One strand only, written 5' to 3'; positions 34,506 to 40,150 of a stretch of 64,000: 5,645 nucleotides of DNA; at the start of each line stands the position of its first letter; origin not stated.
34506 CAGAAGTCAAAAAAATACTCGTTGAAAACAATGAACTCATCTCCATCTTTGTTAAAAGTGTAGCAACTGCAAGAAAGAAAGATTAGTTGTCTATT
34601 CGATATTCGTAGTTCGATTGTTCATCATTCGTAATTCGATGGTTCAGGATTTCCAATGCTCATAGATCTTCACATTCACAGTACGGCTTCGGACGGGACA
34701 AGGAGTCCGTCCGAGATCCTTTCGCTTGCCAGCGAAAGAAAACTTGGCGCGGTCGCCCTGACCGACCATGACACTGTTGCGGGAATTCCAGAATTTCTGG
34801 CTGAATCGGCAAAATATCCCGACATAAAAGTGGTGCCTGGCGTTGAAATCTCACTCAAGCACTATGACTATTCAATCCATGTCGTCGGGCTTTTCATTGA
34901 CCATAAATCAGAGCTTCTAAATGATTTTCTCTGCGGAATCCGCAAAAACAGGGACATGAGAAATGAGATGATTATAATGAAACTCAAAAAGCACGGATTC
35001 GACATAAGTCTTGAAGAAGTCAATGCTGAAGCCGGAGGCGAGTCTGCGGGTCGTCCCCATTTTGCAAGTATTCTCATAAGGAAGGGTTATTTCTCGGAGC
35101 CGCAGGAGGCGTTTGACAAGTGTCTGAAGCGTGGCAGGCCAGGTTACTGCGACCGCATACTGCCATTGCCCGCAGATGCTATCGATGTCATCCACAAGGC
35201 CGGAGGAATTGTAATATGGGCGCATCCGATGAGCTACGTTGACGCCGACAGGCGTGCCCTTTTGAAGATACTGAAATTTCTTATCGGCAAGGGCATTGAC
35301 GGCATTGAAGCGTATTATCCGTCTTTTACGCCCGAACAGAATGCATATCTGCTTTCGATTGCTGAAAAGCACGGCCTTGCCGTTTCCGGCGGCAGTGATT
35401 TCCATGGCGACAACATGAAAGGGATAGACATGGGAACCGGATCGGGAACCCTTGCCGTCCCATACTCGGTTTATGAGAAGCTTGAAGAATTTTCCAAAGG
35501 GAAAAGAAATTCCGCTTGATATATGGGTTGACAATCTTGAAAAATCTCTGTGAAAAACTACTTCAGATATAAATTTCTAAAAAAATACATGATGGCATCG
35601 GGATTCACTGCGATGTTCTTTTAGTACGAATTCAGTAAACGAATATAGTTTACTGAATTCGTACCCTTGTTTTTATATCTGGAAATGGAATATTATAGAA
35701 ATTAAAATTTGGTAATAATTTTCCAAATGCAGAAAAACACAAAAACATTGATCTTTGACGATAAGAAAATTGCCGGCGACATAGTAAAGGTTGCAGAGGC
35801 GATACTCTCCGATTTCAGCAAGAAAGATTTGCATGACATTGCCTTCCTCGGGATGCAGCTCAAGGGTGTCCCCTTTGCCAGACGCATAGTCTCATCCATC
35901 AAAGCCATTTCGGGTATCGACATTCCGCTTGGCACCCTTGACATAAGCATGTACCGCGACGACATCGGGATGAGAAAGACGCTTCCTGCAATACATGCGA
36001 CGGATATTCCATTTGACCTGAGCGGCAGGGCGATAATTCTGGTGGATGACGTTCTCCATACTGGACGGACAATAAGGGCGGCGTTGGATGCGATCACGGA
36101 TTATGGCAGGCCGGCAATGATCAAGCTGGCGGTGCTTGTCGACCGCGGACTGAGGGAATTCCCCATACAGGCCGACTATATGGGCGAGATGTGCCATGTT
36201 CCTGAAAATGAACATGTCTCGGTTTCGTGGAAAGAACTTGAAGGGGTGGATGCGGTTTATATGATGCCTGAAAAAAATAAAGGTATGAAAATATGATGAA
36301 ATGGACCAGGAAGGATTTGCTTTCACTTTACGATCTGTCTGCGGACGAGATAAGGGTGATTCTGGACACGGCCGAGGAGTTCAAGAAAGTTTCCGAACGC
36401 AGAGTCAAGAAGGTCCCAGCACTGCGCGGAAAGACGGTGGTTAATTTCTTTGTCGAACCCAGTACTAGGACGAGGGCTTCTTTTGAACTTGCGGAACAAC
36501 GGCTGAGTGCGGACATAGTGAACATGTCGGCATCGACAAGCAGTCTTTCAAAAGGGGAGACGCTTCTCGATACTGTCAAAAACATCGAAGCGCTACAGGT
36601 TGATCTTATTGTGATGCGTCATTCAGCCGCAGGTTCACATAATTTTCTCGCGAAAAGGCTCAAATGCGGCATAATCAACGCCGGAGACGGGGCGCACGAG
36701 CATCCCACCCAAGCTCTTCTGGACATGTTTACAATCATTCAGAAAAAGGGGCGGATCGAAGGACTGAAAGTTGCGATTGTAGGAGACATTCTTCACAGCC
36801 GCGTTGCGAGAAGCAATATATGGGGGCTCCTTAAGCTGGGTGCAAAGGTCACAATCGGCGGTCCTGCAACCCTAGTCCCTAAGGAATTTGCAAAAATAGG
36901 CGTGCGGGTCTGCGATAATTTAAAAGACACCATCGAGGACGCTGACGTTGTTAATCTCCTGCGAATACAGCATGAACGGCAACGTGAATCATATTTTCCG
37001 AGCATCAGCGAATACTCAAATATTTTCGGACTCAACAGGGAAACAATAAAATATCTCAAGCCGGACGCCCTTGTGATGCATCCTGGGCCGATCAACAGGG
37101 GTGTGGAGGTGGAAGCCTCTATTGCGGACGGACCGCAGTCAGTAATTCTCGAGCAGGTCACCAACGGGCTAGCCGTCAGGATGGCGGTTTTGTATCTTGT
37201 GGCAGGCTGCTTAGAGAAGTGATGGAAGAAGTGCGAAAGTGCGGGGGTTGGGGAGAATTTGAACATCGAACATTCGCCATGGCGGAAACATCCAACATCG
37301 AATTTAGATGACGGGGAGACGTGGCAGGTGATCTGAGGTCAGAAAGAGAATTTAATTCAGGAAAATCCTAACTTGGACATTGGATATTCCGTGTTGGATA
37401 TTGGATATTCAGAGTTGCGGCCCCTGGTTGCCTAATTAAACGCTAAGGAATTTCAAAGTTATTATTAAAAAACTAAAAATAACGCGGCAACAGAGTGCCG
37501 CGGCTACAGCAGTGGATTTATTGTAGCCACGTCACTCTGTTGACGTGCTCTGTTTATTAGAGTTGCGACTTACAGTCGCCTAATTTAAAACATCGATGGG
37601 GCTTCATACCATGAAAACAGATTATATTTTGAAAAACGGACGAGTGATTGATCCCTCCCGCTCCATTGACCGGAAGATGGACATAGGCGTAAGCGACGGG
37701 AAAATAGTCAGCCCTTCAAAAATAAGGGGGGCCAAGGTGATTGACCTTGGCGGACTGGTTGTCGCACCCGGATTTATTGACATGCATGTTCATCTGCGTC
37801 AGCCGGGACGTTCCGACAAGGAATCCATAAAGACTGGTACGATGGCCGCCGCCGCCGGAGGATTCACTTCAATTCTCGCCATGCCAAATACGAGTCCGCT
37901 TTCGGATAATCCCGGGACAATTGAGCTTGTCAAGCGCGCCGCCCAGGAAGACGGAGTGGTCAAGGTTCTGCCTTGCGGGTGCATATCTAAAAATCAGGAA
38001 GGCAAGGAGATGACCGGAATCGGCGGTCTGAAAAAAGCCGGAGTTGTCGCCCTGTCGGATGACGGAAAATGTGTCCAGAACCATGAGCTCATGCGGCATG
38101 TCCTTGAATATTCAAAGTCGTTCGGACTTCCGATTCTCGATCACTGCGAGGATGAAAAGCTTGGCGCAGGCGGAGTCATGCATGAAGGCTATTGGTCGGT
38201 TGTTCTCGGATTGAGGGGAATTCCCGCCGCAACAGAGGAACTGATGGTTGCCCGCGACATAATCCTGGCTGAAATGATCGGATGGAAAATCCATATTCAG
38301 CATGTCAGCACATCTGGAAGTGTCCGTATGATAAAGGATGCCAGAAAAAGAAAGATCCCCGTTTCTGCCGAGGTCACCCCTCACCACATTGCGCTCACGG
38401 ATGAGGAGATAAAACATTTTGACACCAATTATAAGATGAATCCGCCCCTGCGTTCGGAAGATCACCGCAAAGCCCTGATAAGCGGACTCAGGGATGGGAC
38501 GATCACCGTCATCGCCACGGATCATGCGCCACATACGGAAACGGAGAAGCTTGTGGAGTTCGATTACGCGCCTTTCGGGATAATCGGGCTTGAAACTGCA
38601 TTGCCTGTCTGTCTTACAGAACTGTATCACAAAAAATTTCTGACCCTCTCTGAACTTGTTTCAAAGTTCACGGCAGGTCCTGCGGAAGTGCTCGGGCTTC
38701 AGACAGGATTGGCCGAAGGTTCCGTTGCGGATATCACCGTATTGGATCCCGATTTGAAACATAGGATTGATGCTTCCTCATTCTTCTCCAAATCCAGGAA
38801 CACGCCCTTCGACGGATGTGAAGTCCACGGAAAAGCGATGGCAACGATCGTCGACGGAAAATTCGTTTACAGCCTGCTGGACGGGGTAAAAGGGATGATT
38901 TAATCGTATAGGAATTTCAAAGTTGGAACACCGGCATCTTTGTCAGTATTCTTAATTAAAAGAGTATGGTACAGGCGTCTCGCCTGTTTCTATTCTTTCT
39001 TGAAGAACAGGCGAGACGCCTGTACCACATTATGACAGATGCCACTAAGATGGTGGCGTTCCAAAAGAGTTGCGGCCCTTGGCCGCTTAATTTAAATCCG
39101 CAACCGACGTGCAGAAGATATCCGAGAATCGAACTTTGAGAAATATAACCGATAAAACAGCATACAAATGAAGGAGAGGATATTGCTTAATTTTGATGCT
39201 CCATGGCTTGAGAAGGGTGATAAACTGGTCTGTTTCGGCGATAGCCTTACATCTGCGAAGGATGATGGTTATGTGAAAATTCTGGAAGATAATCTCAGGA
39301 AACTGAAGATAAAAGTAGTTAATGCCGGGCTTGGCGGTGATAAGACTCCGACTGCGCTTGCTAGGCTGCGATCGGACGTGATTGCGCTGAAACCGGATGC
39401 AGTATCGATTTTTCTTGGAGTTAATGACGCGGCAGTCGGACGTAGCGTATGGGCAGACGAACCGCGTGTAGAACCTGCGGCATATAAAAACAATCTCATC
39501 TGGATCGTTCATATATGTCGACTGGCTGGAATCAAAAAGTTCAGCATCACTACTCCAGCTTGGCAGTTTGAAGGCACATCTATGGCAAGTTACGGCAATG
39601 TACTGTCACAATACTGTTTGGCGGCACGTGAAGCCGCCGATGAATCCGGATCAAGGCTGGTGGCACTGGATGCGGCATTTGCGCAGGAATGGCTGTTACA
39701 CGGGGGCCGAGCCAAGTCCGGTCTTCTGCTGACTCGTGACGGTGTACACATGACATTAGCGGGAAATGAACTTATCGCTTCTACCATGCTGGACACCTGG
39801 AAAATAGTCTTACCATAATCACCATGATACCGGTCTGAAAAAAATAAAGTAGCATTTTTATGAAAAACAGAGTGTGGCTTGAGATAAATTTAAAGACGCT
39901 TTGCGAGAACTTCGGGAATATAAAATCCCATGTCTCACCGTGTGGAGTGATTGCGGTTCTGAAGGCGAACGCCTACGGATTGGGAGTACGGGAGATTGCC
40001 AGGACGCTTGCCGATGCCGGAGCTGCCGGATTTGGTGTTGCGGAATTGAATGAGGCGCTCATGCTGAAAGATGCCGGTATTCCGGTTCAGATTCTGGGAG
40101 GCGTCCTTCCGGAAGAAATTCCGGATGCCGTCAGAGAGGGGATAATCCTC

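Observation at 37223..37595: A repeat mosaic of 373 nt splits pyrB from pyrC inside a pyrR-pyrB-pyrC operon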

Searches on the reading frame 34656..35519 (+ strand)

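Call 3: search_protein_families(library=pfam, proteins=[window:34656-35519:+])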
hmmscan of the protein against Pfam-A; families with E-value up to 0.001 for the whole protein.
window:34656-35519:+ (287 aa): 1 family
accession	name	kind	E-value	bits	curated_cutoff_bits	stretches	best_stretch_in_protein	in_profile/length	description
PF02811.25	PHP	-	1.3e-12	48.8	26.4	1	4-116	1-86/164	PHP domain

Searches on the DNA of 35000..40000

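Call 8: search_rna_families(source=window, start=35000, end=40000, threshold=evalue, max_evalue=1)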
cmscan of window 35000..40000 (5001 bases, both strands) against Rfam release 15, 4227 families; matches with E-value up to 1: 4.
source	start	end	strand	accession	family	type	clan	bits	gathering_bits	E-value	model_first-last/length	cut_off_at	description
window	38965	39029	-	RF04096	mir-4433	Gene; miRNA;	-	37.3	77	7e-05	1-83/83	no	mir-4433 microRNA precursor family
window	38958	39039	+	RF00927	mir-582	Gene; miRNA;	-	31.8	84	0.0019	1-83/83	no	mir-582 microRNA precursor family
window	38970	39024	-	RF04250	mir-236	Gene; miRNA;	CL00138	28.9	55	0.011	1-76/76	no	mir-236 microRNA precursor family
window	35625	35665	+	RF03523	mir-4703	Gene; miRNA;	-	23.6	88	0.19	1-61/61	no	mir-4703 microRNA precursor family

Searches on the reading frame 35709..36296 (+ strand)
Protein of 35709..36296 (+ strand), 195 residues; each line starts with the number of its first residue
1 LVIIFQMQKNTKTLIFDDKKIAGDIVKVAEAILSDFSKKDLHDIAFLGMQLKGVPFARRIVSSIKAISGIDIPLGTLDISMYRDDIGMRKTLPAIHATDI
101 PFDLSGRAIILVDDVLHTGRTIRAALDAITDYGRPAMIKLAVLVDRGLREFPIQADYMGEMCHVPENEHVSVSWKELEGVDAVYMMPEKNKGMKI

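Call 3: search_protein_families(library=pfam, proteins=[window:35709-36296:+])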
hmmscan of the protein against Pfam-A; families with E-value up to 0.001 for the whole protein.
window:35709-36296:+ (195 aa): 2 families
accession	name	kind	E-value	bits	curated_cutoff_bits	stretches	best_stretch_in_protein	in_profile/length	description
PF00156.33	Pribosyltran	-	1.1e-17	64.2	26.3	1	26-163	12-144/158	Phosphoribosyl transferase domain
PF14681.12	UPRTase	-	6.8e-05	22.9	27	1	89-144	103-159/206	Uracil phosphoribosyltransferase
